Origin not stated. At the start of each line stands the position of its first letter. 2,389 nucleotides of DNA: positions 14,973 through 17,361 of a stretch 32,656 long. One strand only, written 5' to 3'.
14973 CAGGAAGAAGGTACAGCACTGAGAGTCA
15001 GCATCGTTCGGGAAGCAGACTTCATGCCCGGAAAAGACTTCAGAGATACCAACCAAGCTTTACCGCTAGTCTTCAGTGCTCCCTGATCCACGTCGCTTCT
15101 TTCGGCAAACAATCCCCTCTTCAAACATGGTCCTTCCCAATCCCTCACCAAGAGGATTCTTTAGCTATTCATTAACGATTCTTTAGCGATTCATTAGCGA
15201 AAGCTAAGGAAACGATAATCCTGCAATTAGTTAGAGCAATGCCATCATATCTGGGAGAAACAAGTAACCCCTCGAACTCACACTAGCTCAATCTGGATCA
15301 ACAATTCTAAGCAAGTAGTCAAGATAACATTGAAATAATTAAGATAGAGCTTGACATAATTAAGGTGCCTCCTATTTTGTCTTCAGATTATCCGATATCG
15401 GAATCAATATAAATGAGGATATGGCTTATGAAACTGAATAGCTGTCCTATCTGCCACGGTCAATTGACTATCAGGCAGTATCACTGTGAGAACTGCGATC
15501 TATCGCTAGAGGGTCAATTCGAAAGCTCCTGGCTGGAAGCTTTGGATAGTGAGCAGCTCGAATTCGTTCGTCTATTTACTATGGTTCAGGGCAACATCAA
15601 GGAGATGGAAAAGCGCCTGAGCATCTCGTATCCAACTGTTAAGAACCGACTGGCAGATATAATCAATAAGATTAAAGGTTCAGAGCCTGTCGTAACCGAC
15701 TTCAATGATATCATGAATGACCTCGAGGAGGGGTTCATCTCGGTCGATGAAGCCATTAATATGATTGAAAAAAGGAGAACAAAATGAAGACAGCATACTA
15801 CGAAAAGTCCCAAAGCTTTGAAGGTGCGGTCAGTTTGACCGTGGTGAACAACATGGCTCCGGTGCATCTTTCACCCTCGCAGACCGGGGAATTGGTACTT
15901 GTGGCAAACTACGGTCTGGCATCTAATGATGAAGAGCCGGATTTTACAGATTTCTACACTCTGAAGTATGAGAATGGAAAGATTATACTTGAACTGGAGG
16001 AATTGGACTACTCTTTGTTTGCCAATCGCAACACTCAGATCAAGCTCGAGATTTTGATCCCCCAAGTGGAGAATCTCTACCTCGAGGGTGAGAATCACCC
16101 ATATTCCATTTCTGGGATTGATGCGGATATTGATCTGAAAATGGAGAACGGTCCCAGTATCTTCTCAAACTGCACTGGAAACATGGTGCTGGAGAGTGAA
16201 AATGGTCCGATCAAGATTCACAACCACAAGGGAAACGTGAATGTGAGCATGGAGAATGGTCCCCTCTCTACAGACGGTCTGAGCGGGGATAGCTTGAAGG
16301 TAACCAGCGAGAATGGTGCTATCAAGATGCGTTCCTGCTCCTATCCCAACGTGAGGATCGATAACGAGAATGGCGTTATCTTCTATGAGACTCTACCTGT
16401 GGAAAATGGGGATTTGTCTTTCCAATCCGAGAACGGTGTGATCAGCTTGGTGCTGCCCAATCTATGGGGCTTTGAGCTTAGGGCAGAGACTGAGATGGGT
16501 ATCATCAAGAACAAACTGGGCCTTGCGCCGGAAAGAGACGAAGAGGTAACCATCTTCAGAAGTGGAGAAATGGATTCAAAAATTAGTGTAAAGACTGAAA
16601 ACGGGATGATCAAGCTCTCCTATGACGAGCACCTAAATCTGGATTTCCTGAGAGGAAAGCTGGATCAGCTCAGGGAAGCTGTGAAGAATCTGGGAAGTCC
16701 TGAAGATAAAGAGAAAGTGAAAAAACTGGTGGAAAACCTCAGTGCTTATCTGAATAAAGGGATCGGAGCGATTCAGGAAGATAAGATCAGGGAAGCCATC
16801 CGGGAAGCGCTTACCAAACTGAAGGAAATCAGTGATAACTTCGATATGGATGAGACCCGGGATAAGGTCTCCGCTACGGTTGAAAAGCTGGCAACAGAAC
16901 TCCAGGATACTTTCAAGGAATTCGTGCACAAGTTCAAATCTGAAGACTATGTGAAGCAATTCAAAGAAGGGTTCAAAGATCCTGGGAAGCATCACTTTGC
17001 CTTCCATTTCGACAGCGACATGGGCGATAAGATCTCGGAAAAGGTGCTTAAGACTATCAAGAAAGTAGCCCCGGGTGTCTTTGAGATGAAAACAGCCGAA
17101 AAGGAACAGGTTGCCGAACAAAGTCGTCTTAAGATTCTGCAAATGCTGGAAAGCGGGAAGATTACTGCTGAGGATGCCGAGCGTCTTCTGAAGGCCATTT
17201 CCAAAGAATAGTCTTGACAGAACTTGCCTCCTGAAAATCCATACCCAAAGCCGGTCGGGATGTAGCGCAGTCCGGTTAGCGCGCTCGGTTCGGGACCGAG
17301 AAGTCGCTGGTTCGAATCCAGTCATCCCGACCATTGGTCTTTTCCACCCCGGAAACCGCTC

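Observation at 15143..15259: Four-copy, indel-free intergenic element built on four 11-nt-phased TTAGCGA units and a GAAA-loop hairpin (reference copy B)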

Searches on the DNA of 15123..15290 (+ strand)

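Call 63: search_dna_similar(query=window:15123-15290:+, collection=plasmids, mode=distant, max_evalue=0.01, max_rows=10)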
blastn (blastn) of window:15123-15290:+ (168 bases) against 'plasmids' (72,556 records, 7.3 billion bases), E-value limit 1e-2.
No match.
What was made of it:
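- On Plasmid iterons / ParR-parC centromere: There is no match in 72,556 plasmids (call 63).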

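Call 64: search_dna_similar(query=window:15123-15290:+, collection=phages, mode=distant, max_evalue=0.01, max_rows=10)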
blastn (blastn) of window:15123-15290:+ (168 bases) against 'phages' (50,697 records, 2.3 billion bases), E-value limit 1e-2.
No match.

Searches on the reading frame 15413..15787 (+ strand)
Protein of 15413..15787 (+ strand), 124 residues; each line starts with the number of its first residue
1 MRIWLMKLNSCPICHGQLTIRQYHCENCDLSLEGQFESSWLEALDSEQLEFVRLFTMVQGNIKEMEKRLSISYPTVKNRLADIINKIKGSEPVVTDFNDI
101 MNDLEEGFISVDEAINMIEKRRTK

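Call 45: find_homologous_proteins(query=window:15413-15787:+, max_evalue=1e-25)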
Query window:15413-15787:+ (124 aa): 106 proteins with E <= 1e-25 among 260 candidates.
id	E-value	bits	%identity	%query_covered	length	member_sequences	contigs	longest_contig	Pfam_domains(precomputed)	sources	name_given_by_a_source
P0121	1.3e-71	256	98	96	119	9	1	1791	PF22747.3,PF09862.16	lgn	-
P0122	2.2e-64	233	87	96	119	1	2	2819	PF22747.3,PF09862.16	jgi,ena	-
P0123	3.2e-63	229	87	96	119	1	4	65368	PF22747.3,PF09862.16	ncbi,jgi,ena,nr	ncbi:MAG TPA: DUF2089 domain-containing protein [Candidatus Cloacimonadota bacterium]|nr:DUF2089 dom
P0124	3.8e-50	187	70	96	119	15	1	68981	PF22747.3,PF09862.16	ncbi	-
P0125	2.2e-48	181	69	96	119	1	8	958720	PF22747.3,PF09862.16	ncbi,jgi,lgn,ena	-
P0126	3.5e-48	180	68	96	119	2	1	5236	PF22747.3,PF09862.16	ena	-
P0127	5.4e-48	180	68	96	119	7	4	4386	PF22747.3,PF09862.16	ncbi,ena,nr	ncbi:MAG: DUF2089 domain-containing protein [Candidatus Cloacimonetes bacterium]|nr:DUF2089 domain-c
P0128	1.7e-47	178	69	96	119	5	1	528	PF22747.3,PF09862.16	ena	-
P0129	3.0e-47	177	68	96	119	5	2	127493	PF22747.3,PF09862.16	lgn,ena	-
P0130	1.4e-46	175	66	94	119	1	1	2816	PF22747.3,PF09862.16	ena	-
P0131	1.7e-46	175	66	96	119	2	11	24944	PF22747.3,PF09862.16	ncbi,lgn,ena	-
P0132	6.2e-46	173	66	96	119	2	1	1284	PF22747.3,PF09862.16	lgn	-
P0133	8.3e-46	173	64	96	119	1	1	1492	PF22747.3,PF09862.16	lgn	-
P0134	3.1e-44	168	67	94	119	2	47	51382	PF22747.3,PF13248.12,PF09862.16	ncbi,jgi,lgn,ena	-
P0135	3.3e-44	168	64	96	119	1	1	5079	PF22747.3,PF09862.16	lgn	-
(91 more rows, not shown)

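Call 46: find_encoding_contigs(protein=P0123, flank=10000, max_places=3)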
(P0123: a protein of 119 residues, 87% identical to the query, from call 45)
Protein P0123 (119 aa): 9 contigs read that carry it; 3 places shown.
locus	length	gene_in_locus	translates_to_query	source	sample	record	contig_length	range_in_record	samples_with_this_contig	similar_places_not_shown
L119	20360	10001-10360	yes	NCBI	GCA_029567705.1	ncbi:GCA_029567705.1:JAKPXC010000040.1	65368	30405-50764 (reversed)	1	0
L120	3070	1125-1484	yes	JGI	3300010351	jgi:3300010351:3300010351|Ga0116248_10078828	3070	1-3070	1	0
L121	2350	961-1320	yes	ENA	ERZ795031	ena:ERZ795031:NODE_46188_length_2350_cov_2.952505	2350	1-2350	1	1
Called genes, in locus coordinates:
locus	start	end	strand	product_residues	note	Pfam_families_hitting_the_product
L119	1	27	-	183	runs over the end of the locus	PF12797:Fer4_2 (faint), PF12838:Fer4_7 (weak), PF14697:Fer4_21 (weak), PF13237:Fer4_10 (weak), PF00037:Fer4, PF12837:Fer4_6 (weak), PF12838:Fer4_7 (weak), PF13187:Fer4_9 (weak), +2 more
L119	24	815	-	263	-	PF00037:Fer4 (faint), PF12837:Fer4_6 (faint), PF12838:Fer4_7 (faint), PF12801:Fer4_5, PF13187:Fer4_9 (faint), PF12801:Fer4_5 (weak), PF13237:Fer4_10 (weak)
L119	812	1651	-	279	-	PF02775:TPP_enzyme_C, PF12367:PFO_beta_C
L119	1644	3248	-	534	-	PF01558:POR, PF01855:POR_N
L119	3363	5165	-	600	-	-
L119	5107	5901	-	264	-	PF00398:RrnaAD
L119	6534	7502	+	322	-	PF01073:3Beta_HSD, PF01370:Epimerase, PF04321:RmlD_sub_bind, PF05368:NmrA, PF13460:NAD_binding_10, PF16363:GDP_Man_Dehyd, PF07993:NAD_binding_4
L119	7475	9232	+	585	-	-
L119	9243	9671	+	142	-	-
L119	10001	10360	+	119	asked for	PF22747:Zn_ribbon_DUF2089, PF09862:DUF2089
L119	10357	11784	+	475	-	PF13349:DUF4097, PF22746:SHOCT-like_DUF2089-C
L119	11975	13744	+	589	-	PF00664:ABC_membrane, PF00005:ABC_tran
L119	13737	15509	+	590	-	PF00664:ABC_membrane, PF02463:SMC_N (faint), PF00005:ABC_tran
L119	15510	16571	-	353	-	PF05343:Peptidase_M42, PF01546:Peptidase_M20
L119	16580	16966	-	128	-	PF02311:AraC_binding (weak), PF07883:Cupin_2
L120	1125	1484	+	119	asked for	PF22747:Zn_ribbon_DUF2089, PF09862:DUF2089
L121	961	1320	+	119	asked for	PF22747:Zn_ribbon_DUF2089, PF09862:DUF2089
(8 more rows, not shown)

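Call 47: find_encoding_contigs(protein=P0125, flank=10000, max_places=2)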
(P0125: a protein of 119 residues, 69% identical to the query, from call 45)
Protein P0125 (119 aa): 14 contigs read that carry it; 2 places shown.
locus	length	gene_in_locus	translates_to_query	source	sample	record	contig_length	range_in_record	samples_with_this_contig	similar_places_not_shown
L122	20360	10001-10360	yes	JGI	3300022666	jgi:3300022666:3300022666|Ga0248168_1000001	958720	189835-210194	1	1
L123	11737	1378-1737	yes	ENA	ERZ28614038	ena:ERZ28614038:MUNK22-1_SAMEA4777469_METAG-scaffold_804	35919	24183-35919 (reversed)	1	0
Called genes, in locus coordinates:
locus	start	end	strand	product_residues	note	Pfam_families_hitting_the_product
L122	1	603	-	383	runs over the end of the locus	-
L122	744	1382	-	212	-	-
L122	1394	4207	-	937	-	PF00270:DEAD (weak), PF01637:ATPase_2 (weak), PF04851:ResIII, PF18766:SWI2_SNF2 (weak), PF27151:YagJ (weak)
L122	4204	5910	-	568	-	PF01555:N6_N4_Mtase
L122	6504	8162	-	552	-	PF01368:DHH, PF00571:CBS, PF07085:DRTGG (weak), PF02833:DHHA2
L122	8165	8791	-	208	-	PF06161:DUF975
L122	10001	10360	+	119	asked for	PF22747:Zn_ribbon_DUF2089, PF09862:DUF2089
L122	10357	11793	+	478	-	PF13349:DUF4097, PF22746:SHOCT-like_DUF2089-C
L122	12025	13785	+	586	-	PF00664:ABC_membrane, PF00005:ABC_tran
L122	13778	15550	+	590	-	PF00664:ABC_membrane, PF00005:ABC_tran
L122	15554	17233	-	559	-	-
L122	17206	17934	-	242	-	PF01073:3Beta_HSD, PF01370:Epimerase, PF04321:RmlD_sub_bind (weak), PF13460:NAD_binding_10 (weak)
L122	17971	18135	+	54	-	-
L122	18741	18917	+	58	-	PF27208:TP_0214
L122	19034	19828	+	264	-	PF00398:RrnaAD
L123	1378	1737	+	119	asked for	PF22747:Zn_ribbon_DUF2089, PF09862:DUF2089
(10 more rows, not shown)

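Call 73: search_protein_families(library=pfam, proteins=[window:15428-15787:+], max_evalue=0.001)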
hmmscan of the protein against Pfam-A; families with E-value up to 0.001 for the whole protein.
window:15428-15787:+ (119 aa): 2 families
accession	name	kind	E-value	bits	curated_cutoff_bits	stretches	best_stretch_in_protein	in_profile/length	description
PF09862.15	DUF2089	-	1.9e-19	69.5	33.4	1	39-83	1-45/47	Domain of unknown function (DUF2089)-HTH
PF22747.2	Zn_ribbon_DUF2089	-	3.8e-11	43.3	27.6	1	6-36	1-31/32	DUF2089 zinc ribbon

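Call 82: find_encoding_contigs(protein=P0124, flank=10000, max_places=2)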
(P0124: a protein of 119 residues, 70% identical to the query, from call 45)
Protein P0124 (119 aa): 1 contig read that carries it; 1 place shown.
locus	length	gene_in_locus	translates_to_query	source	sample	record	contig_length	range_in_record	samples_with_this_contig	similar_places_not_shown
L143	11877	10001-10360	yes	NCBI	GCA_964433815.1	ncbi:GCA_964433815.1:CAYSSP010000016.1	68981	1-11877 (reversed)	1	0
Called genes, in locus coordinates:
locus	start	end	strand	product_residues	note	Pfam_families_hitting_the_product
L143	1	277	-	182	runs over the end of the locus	PF13746:Fer4_18 (weak), PF14697:Fer4_21 (weak), PF12797:Fer4_2 (weak), PF13237:Fer4_10, PF00037:Fer4, PF12837:Fer4_6 (weak), PF12838:Fer4_7, PF13187:Fer4_9 (weak), +6 more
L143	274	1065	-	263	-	PF00037:Fer4 (faint), PF12801:Fer4_5, PF14697:Fer4_21 (faint), PF12801:Fer4_5 (weak)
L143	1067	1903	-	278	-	PF02775:TPP_enzyme_C, PF12367:PFO_beta_C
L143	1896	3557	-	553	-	PF01558:POR, PF01855:POR_N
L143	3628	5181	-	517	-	-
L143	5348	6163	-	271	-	PF00398:RrnaAD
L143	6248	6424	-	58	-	PF27208:TP_0214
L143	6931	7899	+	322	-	PF01073:3Beta_HSD, PF01370:Epimerase, PF04321:RmlD_sub_bind, PF13460:NAD_binding_10, PF16363:GDP_Man_Dehyd (faint), PF07993:NAD_binding_4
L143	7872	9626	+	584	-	-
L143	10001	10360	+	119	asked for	PF22747:Zn_ribbon_DUF2089, PF09862:DUF2089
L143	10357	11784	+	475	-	PF13349:DUF4097, PF22746:SHOCT-like_DUF2089-C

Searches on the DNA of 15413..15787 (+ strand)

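Call 77: search_rna_families(sources=[L087, L046, L063, L012, L119], threshold=evalue, max_evalue=1)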
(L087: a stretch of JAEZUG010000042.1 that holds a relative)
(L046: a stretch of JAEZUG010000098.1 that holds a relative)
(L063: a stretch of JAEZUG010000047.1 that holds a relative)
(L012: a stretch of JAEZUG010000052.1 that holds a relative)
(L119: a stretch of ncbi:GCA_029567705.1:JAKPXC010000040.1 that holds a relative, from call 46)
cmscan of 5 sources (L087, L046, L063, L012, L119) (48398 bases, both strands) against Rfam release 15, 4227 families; matches with E-value up to 1: 4.
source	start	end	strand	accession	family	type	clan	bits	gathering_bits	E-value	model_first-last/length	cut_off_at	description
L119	6429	6501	+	RF00005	tRNA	Gene; tRNA;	CL00001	69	29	4.4e-13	1-71/71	no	tRNA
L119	6335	6409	+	RF00005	tRNA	Gene; tRNA;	CL00001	68.6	29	5.6e-13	1-71/71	no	tRNA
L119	11829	11903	+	RF00005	tRNA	Gene; tRNA;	CL00001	67.6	29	1.1e-12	1-71/71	no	tRNA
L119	6435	6504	+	RF00233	Tymo_tRNA-like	Cis-reg;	-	27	40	0.12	1-84/84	no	Tymovirus/Pomovirus/Furovirus tRNA-like 3' UTR element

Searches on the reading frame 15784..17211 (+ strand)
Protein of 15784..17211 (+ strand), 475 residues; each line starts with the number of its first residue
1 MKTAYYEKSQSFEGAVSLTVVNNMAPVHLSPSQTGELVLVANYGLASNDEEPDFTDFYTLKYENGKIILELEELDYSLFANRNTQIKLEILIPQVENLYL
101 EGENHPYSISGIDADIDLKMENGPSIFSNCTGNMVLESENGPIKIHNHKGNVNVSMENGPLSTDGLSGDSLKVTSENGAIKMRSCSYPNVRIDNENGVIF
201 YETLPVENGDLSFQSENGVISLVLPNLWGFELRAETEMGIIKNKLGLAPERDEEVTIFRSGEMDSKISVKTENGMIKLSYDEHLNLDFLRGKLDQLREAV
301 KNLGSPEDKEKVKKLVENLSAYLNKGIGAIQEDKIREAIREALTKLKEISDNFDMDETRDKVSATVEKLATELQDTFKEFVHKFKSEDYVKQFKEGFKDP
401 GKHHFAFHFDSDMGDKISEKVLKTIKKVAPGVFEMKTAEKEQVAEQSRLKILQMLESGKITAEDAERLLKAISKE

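Call 73: search_protein_families(library=pfam, proteins=[window:15784-17211:+], max_evalue=0.001)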
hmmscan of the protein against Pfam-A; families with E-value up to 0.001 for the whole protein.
window:15784-17211:+ (475 aa): 4 families
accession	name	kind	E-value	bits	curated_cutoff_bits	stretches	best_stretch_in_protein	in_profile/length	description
PF22746.1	SHOCT-like_DUF2089-C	-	6.2e-09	35.6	27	1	448-475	3-30/32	SHOCT-like domain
PF13349.12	DUF4097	-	3.8e-07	30.2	22.9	1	84-278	64-246/247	Toastrack DUF4097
PF14069.11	SpoVIF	-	0.00041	20.4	27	0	307-341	28-62/72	Stage VI sporulation protein F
PF12631.12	MnmE_helical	-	0.00064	20.3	40.1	0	156-357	96-201/211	MnmE helical domain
